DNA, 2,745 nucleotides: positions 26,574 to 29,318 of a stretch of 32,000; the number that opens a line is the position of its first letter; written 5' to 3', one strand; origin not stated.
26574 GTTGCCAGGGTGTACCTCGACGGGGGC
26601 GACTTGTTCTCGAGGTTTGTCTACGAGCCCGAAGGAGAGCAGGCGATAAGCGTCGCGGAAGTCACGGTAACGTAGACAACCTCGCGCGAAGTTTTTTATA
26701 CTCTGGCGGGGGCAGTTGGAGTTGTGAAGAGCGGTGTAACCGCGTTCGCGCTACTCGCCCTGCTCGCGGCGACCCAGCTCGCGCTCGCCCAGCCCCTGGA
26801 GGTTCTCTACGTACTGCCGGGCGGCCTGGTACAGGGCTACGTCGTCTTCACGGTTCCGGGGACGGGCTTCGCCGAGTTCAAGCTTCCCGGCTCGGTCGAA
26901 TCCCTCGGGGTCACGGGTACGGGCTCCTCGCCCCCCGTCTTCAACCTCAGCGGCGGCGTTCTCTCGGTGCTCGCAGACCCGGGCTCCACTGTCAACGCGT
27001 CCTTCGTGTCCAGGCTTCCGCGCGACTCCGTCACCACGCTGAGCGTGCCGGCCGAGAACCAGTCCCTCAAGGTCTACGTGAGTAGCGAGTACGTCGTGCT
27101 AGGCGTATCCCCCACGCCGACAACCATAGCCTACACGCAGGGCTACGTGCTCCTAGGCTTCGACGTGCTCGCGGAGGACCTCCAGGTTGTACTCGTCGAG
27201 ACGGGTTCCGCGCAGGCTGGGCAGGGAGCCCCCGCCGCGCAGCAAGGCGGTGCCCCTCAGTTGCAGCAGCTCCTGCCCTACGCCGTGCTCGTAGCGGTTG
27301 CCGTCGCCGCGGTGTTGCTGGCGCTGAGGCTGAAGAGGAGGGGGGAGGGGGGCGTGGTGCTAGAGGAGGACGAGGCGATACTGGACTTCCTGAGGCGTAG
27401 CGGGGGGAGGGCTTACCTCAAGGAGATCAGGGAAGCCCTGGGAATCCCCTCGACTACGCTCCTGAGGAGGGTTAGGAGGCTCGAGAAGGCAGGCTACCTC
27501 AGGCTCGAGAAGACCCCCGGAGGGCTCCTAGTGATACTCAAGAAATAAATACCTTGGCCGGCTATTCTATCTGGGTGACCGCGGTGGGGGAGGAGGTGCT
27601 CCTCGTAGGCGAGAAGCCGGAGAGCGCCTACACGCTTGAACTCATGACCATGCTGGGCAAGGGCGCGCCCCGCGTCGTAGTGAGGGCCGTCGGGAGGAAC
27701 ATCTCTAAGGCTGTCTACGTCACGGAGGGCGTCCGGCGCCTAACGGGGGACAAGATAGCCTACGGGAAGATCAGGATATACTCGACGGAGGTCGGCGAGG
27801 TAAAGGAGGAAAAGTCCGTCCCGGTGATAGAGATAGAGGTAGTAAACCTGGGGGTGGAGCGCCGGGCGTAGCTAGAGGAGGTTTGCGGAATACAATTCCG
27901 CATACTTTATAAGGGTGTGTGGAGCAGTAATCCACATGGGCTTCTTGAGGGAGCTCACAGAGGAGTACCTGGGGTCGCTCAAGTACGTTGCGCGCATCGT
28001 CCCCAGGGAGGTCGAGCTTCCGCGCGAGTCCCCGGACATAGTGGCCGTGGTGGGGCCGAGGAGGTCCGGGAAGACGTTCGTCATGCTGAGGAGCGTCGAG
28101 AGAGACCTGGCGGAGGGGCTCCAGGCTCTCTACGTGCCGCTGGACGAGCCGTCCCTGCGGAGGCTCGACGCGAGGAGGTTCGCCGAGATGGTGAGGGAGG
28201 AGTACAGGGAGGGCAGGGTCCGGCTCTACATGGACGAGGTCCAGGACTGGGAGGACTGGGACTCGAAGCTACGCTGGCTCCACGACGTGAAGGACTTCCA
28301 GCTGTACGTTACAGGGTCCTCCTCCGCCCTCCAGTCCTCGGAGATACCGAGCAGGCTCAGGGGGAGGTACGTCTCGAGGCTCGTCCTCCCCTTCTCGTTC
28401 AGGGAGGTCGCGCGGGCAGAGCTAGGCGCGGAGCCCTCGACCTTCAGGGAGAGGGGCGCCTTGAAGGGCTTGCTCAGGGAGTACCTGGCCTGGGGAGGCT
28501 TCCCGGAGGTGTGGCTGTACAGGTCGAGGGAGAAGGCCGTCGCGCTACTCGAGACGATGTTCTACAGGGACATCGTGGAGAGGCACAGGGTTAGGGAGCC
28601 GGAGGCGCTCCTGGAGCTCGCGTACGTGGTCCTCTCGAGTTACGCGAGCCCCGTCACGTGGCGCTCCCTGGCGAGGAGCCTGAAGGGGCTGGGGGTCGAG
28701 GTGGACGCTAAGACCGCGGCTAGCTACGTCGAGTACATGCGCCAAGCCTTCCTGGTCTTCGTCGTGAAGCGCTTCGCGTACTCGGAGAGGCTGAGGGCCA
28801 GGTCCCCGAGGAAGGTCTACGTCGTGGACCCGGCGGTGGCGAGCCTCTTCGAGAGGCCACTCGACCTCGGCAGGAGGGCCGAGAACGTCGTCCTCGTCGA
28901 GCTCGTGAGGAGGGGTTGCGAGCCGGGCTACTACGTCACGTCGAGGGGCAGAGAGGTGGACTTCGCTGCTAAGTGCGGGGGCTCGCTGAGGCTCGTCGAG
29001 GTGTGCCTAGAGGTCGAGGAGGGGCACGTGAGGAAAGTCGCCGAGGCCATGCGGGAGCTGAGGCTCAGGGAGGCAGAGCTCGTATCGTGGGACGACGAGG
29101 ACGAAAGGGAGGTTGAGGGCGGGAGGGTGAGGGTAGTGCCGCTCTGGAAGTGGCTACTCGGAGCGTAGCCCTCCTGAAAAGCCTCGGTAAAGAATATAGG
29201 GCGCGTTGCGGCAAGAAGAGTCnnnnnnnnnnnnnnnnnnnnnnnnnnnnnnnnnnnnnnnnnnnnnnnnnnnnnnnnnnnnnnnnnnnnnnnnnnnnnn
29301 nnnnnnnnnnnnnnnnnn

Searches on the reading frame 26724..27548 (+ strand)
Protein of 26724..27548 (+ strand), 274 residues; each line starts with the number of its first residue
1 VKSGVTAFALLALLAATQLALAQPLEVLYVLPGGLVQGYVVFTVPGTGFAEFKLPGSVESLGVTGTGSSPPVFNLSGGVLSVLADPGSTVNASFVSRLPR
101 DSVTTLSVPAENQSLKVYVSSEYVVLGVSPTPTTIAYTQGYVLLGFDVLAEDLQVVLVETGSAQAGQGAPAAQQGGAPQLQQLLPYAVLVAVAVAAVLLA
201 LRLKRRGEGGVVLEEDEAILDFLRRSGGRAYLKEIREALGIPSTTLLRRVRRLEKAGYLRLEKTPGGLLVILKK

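Call 3: search_protein_families(library=pfam, proteins=[window:26724-27548:+], max_evalue=1)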
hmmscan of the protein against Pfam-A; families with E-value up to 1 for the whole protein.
window:26724-27548:+ (274 aa): 14 families
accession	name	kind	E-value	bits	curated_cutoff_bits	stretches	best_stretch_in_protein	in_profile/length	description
PF12802.13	MarR_2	-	1.8e-07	31.6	27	1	219-266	10-57/61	MarR family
PF13412.12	HTH_24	-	3.5e-07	30.1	21.9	1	216-260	5-48/48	Winged helix-turn-helix DNA-binding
PF12840.13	HTH_20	-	4.1e-06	27.1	27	1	218-257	8-46/51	Helix-turn-helix domain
PF09339.16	HTH_IclR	-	1.8e-05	24.8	22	1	218-260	7-49/52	IclR helix-turn-helix domain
PF13404.12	HTH_AsnC-type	-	0.00023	21.4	27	1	216-254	5-42/42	AsnC-type helix-turn-helix domain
PF13463.12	HTH_27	-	0.0003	21.4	22.2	1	218-262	7-51/68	Winged helix DNA-binding domain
PF24034.1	DUF7343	-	0.00069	19.9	27.6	1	213-258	2-47/62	Domain of unknown function (DUF7343)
PF01047.28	MarR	-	0.001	19.3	24.6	1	219-263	8-51/59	MarR family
PF08279.18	HTH_11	-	0.0021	18.3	25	1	218-267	4-53/55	HTH domain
PF13601.12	HTH_34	-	0.0045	17.5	27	1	228-264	13-49/80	Winged helix DNA-binding domain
PF13338.12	AbiEi_4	-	0.023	15.2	25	1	217-259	1-38/49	Transcriptional regulator, AbiEi antitoxin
PF01325.25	Fe_dep_repress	-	0.045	14.4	26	1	217-264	11-57/60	Iron dependent repressor, N-terminal DNA binding domain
PF01978.25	TrmB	-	0.055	13.8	25.6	1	229-263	22-56/68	Sugar-specific transcriptional regulator TrmB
PF22451.2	NirdL-like_HTH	-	0.11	12.5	27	1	234-260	21-47/47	Siroheme decarboxylase NirDL-like HTH domain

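Call 40: search_protein_families(library=padloc, proteins=[window:26724-27548:+], max_evalue=0.01)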
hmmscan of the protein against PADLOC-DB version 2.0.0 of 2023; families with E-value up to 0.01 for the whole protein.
window:26724-27548:+ (274 aa): 6 families
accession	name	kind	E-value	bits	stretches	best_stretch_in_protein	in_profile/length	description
PDLC01858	CARF3--CARF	-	0.00046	18.1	1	215-259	145-187/204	-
PDLC01848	CARF3--CARF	-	0.00051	17.8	1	215-263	138-183/197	-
PDLC01870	CARF3--CARF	-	0.00073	17.4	1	217-261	139-183/228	-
PDLC01044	Csa3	-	0.0011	16.9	1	220-262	142-181/194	Type I-A associated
PDLC01268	CasR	-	0.0019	16.2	1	218-266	128-173/179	"CAS-I,CAS-II,CAS-III,CAS-IV,CAS-V,CAS-VI; associated_signaling"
PDLC01438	Csa3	-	0.0054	14.8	1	217-262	151-191/305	"CAS-I,CAS-II,CAS-III,CAS-IV,CAS-V,CAS-VI; associated_signaling"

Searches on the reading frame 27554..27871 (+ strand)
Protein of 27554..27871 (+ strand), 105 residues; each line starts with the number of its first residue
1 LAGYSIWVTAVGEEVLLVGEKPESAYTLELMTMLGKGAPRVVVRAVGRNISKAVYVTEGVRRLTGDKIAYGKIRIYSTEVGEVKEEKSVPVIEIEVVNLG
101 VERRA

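Call 3: search_protein_families(library=pfam, proteins=[window:27554-27871:+], max_evalue=1)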
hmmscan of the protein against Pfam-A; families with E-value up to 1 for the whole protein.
window:27554-27871:+ (105 aa): 1 family
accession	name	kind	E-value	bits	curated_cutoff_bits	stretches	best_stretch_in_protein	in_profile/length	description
PF01918.27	Alba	-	1.1e-11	44.7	25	1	15-77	2-66/66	Alba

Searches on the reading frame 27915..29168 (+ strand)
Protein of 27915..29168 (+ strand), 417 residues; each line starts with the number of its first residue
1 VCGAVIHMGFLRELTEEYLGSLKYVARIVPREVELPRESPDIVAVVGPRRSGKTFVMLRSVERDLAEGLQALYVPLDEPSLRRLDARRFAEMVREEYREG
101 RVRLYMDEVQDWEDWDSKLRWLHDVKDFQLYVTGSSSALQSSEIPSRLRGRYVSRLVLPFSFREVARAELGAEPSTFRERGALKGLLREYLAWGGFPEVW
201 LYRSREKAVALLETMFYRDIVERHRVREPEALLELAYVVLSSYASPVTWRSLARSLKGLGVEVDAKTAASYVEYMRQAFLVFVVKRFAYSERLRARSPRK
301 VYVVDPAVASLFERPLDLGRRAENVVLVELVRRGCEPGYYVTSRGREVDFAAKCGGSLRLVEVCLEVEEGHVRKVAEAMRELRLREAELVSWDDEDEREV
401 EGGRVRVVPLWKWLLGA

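Call 3: search_protein_families(library=pfam, proteins=[window:27915-29168:+], max_evalue=1)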
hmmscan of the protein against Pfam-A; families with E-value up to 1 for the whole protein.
window:27915-29168:+ (417 aa): 5 families
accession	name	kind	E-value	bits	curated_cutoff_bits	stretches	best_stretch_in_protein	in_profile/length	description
PF13173.12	AAA_14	-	4.5e-27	95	27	1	41-165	3-128/129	AAA domain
PF13635.12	DUF4143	-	4e-16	59.6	28.1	1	218-365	2-159/160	Domain of unknown function (DUF4143)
PF13401.12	AAA_22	-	0.0004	21.1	27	1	39-99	4-64/130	AAA domain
PF01637.24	ATPase_2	-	0.0022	18.3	33.2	1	37-86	17-67/225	ATPase domain predominantly from Archaea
PF25199.1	nSTAND_NTPase5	-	0.057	13.7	34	1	15-83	15-85/145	Novel STAND NTPase 5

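Call 4: search_protein_families(library=ncbifam, proteins=[window:27915-29168:+], max_evalue=1)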
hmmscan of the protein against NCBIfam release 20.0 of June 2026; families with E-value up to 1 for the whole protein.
window:27915-29168:+ (417 aa): 0 families

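Call 40: search_protein_families(library=padloc, proteins=[window:27915-29168:+], max_evalue=0.01)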
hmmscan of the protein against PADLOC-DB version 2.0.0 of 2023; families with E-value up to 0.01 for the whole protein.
window:27915-29168:+ (417 aa): 7 families
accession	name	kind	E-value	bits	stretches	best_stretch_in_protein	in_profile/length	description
PDLC04787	PDC-S01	-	2.7e-79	265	1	28-416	14-408/412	-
PDLC04789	PDC-S01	-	2.6e-32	110.3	1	33-365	10-340/375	-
PDLC04790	PDC-S01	-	2.4e-24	83.8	1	23-364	10-366/422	-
PDLC04791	PDC-S01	-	4.4e-19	66.4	1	40-364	19-350/395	-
PDLC04786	PDC-S01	-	5.3e-09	33.3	2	321-366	341-387/439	-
PDLC04792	PDC-S01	-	4.7e-08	30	1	316-381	334-396/452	-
PDLC04140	mad8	-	0.0016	16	1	38-177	25-101/314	mads_8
